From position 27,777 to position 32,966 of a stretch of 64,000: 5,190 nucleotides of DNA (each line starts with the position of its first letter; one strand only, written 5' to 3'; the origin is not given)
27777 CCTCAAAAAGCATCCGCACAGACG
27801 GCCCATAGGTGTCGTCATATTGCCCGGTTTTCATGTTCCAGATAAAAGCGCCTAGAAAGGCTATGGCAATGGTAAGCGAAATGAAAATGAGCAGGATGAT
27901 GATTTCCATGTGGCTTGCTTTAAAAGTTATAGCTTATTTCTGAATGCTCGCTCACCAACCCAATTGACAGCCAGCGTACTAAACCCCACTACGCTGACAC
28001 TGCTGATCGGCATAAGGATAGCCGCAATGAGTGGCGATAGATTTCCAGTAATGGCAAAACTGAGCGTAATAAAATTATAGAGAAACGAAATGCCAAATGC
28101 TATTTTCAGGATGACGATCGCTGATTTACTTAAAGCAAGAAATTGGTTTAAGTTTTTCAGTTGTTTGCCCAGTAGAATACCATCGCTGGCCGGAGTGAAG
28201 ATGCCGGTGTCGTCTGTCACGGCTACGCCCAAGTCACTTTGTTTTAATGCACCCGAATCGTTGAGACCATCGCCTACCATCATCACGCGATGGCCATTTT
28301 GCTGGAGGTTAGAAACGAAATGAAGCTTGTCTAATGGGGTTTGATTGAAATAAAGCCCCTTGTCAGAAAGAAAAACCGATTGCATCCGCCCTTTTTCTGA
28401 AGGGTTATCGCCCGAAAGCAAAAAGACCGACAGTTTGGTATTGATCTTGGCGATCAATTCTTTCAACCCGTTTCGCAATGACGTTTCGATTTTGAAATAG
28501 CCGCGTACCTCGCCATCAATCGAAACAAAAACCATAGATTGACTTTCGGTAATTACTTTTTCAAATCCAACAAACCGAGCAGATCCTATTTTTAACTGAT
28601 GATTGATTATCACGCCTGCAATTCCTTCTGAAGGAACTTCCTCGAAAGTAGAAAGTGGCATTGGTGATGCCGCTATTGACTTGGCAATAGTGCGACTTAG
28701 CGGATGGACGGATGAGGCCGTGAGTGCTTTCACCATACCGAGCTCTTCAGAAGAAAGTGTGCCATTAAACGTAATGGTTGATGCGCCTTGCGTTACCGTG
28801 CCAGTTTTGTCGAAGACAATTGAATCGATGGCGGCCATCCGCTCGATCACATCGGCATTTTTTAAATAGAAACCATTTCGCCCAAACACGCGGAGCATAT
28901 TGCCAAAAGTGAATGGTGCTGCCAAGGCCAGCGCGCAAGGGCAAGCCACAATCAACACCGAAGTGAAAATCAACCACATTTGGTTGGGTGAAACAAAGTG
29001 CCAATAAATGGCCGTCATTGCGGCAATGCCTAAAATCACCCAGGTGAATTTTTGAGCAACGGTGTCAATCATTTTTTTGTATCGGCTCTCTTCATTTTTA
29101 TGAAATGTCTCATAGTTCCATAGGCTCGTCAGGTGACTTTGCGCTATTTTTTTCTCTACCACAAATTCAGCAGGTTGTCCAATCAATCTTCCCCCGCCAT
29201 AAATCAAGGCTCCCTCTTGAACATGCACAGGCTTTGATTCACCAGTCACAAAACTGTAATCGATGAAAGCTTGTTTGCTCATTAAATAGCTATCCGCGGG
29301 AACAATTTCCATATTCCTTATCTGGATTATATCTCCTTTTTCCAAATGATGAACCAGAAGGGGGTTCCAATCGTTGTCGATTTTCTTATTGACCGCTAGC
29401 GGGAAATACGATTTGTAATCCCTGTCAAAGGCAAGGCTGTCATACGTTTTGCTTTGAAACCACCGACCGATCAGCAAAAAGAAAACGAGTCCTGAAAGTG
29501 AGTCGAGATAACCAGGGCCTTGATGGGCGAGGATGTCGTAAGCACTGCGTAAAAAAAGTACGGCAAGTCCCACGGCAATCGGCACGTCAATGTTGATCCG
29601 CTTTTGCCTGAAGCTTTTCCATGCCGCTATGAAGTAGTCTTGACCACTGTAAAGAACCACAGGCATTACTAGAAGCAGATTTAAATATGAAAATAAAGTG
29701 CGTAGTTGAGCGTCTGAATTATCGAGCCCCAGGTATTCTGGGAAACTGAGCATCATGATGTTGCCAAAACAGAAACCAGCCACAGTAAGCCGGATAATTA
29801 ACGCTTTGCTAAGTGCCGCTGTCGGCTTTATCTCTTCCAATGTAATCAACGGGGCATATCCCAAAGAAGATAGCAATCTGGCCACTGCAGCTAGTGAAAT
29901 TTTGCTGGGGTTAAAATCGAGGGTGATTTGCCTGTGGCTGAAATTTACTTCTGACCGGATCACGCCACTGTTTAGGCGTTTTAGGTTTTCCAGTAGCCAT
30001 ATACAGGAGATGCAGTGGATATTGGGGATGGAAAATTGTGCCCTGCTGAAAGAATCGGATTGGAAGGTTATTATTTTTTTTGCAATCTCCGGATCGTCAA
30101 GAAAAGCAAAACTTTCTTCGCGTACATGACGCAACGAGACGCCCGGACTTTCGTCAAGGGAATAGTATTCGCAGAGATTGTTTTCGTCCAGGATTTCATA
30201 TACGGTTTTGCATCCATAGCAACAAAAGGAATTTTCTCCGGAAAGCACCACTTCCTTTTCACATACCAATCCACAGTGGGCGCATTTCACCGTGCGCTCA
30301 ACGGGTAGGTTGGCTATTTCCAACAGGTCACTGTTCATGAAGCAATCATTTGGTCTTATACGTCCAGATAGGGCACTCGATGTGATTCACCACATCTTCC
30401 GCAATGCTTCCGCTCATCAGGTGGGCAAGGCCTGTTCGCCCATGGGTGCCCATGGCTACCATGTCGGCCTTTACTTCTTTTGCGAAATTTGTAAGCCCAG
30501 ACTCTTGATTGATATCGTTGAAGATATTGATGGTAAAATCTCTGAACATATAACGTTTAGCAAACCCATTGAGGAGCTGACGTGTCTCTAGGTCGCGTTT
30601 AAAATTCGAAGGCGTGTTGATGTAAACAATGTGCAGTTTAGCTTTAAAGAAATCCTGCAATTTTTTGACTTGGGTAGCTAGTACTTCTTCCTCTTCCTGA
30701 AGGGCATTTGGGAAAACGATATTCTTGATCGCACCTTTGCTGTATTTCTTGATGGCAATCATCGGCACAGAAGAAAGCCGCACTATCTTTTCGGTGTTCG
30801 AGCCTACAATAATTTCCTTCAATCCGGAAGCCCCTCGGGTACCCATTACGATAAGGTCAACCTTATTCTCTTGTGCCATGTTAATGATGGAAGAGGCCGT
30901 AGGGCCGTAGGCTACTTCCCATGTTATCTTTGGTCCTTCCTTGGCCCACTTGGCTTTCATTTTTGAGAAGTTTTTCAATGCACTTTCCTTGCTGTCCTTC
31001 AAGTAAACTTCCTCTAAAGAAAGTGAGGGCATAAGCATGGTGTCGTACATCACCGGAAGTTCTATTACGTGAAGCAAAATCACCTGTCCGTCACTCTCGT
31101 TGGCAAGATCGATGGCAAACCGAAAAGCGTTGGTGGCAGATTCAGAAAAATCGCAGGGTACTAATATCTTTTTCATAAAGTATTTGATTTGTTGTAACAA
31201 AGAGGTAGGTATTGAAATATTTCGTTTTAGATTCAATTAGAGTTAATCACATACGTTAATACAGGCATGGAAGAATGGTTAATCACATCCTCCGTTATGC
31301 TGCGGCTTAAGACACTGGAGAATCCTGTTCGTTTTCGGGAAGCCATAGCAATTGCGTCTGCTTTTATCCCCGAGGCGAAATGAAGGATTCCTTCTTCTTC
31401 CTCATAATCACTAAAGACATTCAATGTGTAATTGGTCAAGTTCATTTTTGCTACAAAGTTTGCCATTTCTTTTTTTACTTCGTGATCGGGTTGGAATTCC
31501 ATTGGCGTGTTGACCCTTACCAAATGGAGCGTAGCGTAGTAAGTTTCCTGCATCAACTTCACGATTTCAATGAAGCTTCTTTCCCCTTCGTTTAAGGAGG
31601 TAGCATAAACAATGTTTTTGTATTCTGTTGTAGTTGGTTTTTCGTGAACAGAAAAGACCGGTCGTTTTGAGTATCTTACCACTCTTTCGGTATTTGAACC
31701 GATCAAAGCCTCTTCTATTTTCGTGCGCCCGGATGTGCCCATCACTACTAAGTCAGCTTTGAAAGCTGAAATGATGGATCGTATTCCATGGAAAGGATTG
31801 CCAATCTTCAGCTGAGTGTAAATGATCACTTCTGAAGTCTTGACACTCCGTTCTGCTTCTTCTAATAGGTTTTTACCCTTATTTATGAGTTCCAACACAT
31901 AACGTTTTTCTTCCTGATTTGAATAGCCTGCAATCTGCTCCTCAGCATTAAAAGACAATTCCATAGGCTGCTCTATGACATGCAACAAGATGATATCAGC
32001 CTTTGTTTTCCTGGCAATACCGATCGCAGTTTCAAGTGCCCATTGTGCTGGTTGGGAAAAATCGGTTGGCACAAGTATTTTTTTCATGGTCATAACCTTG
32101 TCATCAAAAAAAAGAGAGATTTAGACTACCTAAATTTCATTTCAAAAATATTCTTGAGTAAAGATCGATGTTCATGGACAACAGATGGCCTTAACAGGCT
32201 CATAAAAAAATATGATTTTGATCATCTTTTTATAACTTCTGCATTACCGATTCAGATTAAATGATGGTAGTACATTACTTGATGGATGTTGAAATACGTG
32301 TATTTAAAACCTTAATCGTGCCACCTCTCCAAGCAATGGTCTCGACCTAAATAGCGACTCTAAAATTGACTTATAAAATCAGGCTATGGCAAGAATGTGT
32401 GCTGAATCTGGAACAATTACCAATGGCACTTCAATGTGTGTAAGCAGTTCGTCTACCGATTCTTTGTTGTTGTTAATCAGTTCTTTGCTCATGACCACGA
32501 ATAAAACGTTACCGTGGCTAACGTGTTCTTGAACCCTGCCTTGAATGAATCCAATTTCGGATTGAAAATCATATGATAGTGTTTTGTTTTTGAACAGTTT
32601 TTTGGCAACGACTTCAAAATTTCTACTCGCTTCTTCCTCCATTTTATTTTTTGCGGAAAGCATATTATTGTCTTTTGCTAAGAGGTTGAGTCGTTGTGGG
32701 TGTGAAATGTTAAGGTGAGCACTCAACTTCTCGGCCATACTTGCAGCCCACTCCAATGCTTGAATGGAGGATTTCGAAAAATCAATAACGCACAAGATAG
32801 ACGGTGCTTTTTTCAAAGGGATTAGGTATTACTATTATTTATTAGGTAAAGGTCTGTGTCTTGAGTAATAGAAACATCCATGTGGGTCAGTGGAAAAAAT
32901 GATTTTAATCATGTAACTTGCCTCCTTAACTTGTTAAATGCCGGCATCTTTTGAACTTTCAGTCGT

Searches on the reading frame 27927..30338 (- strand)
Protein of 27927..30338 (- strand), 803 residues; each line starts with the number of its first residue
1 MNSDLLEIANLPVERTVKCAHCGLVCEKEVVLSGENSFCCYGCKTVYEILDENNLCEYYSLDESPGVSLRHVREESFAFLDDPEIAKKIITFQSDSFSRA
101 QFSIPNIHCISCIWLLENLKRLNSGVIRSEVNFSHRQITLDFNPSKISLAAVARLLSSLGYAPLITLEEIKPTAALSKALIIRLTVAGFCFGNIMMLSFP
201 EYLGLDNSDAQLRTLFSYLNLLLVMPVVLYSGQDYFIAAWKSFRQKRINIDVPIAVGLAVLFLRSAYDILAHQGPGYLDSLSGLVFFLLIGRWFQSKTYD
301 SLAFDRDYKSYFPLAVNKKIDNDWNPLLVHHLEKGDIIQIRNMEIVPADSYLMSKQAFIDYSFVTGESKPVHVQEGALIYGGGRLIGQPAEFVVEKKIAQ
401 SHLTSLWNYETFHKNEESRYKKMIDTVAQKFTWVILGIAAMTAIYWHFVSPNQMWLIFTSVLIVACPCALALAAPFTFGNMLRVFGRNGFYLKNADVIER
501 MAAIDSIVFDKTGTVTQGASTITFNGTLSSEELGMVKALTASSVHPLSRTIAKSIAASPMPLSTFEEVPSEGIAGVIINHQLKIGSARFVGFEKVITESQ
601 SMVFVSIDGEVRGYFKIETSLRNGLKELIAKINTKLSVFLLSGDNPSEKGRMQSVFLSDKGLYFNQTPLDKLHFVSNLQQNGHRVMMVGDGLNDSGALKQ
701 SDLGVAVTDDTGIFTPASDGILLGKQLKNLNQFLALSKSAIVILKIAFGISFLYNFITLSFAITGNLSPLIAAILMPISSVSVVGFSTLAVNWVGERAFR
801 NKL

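Call 4: search_protein_families(library=pfam, proteins=[window:27927-30338:-], max_evalue=0.01)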
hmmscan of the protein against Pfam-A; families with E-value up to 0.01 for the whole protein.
window:27927-30338:- (803 aa): 4 families
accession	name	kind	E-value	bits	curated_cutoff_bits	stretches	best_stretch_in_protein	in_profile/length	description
PF00122.25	E1-E2_ATPase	-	6.7e-35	120.7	28.1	1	318-482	9-175/181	E1-E2 ATPase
PF00702.32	Hydrolase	-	3.2e-18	67.2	26.4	1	504-701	1-190/191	haloacid dehalogenase-like hydrolase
PF12156.14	ATPase-cat_bd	-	2e-11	44.9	27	1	18-92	1-84/86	Putative metal-binding domain of cation transport ATPase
PF00403.32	HMA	-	0.0026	18.6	24.8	1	102-161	2-61/62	Heavy-metal-associated domain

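Call 6: search_protein_families(library=ncbifam, proteins=[window:27927-30338:-], max_evalue=0.01)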
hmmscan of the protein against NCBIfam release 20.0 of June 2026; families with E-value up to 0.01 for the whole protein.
window:27927-30338:- (803 aa): 23 families
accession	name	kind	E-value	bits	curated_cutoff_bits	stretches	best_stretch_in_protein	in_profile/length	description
TIGR01525.1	ATPase-IB_hvy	subfamily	1.1e-97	328.2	346.25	1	250-787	1-557/560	heavy metal translocating P-type ATPase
TIGR01511.1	ATPase-IB1_Cu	subfamily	2.5e-87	294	397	1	232-787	2-538/542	copper-translocating P-type ATPase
TIGR01512.1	ATPase-IB2_Cd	subfamily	1.2e-72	245.2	313.5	1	329-785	66-487/494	cadmium family heavy metal-translocating P-type ATPase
NF007952.0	PRK10671.1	equivalog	2.2e-53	181.6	1316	1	101-800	106-833/838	copper-exporting P-type ATPase CopA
TIGR01494.1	ATPase_P-type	subfamily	2.6e-51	174.5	62.3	1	318-773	38-471/478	HAD-IC family P-type ATPase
NF008262.1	PRK11033.1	equivalog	1.5e-47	162.5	1005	1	327-765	245-705/731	zinc/cadmium/mercury/lead-transporting ATPase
NF033775.1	P_type_ZntA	exception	1.4e-41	142.6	1240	1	327-756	250-698/732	Zn(II)/Cd(II)/Pb(II) translocating P-type ATPase ZntA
TIGR01647.1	ATPase-IIIA_H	equivalog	1.9e-27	95.8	615.5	2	320-530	98-312/755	plasma-membrane proton-efflux P-type ATPase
TIGR01497.1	kdpB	equivalog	3.9e-21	74.8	527.9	2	592-761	418-593/675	potassium-transporting ATPase subunit KdpB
TIGR01524.1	ATPase-IIIB_Mg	equivalog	1.9e-20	72.4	610.75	2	661-733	581-653/867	magnesium-translocating P-type ATPase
TIGR01657.1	P-ATPase-V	hypoth_equivalog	2.4e-20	71.8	618.25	3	666-710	786-830/1055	ATP13A2 family polyamine export P-type ATPase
NF011702.0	PRK15122.1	subfamily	2.1e-17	62.4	975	1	661-778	620-730/907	magnesium-translocating P-type ATPase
TIGR01517.1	ATPase-IIB_Ca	equivalog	2.3e-17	62.5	507.05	2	328-522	170-378/882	calcium-translocating P-type ATPase, PMCA-type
TIGR01522.1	ATPase-IIA2_Ca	equivalog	5.2e-15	54.3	798.3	2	659-725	564-631/854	calcium-transporting P-type ATPase, PMR1-type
NF010609.0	PRK14010.1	equivalog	2.6e-14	52.4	1323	2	322-545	113-340/673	K(+)-transporting ATPase subunit B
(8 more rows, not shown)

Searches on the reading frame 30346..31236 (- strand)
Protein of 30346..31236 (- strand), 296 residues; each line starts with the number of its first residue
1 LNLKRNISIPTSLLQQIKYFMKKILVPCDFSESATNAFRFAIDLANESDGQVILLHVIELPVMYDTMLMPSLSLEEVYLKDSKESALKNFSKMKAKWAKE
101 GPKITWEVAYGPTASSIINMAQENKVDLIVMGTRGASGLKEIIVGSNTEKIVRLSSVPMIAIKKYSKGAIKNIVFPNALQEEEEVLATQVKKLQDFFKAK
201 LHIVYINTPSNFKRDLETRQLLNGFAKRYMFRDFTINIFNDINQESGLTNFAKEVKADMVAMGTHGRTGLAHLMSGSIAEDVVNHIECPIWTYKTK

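Call 21: search_protein_families(library=pfam, proteins=[window:30346-31236:-], max_evalue=0.001)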
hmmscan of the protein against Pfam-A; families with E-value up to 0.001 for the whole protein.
window:30346-31236:- (296 aa): 2 families
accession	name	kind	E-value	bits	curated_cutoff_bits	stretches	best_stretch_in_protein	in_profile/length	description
PF00582.32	Usp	-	5.8e-49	166.7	24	2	21-163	1-141/141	Universal stress protein family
PF02670.22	DXP_reductoisom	-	0.00045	21.4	21.7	0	93-154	62-119/129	1-deoxy-D-xylulose 5-phosphate reductoisomerase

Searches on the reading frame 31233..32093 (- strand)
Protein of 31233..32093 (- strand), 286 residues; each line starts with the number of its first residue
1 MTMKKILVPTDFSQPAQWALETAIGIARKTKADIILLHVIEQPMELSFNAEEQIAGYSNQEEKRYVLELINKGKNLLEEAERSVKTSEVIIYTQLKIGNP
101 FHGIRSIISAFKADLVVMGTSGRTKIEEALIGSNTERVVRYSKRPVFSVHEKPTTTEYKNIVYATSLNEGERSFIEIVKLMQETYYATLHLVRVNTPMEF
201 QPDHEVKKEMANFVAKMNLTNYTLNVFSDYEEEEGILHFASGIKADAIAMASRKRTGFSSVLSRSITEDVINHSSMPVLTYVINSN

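Call 45: search_protein_families(library=pfam, proteins=[window:31233-32093:-], max_evalue=0.0001)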
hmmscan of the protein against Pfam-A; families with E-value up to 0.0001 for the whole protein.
window:31233-32093:- (286 aa): 1 family
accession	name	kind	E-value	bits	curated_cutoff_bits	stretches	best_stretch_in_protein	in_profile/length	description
PF00582.32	Usp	-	5.5e-40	137.6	24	2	3-149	1-140/141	Universal stress protein family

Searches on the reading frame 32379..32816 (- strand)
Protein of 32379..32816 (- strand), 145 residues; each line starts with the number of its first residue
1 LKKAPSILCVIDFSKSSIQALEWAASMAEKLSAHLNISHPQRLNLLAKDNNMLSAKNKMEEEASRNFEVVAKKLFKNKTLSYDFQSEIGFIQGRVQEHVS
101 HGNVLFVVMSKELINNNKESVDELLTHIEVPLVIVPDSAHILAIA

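Call 45: search_protein_families(library=pfam, proteins=[window:32379-32816:-], max_evalue=0.0001)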
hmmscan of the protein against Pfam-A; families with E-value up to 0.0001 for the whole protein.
window:32379-32816:- (145 aa): 1 family
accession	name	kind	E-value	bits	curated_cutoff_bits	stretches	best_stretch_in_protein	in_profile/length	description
PF00582.32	Usp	-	2.8e-05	25.1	24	1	7-72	5-70/141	Universal stress protein family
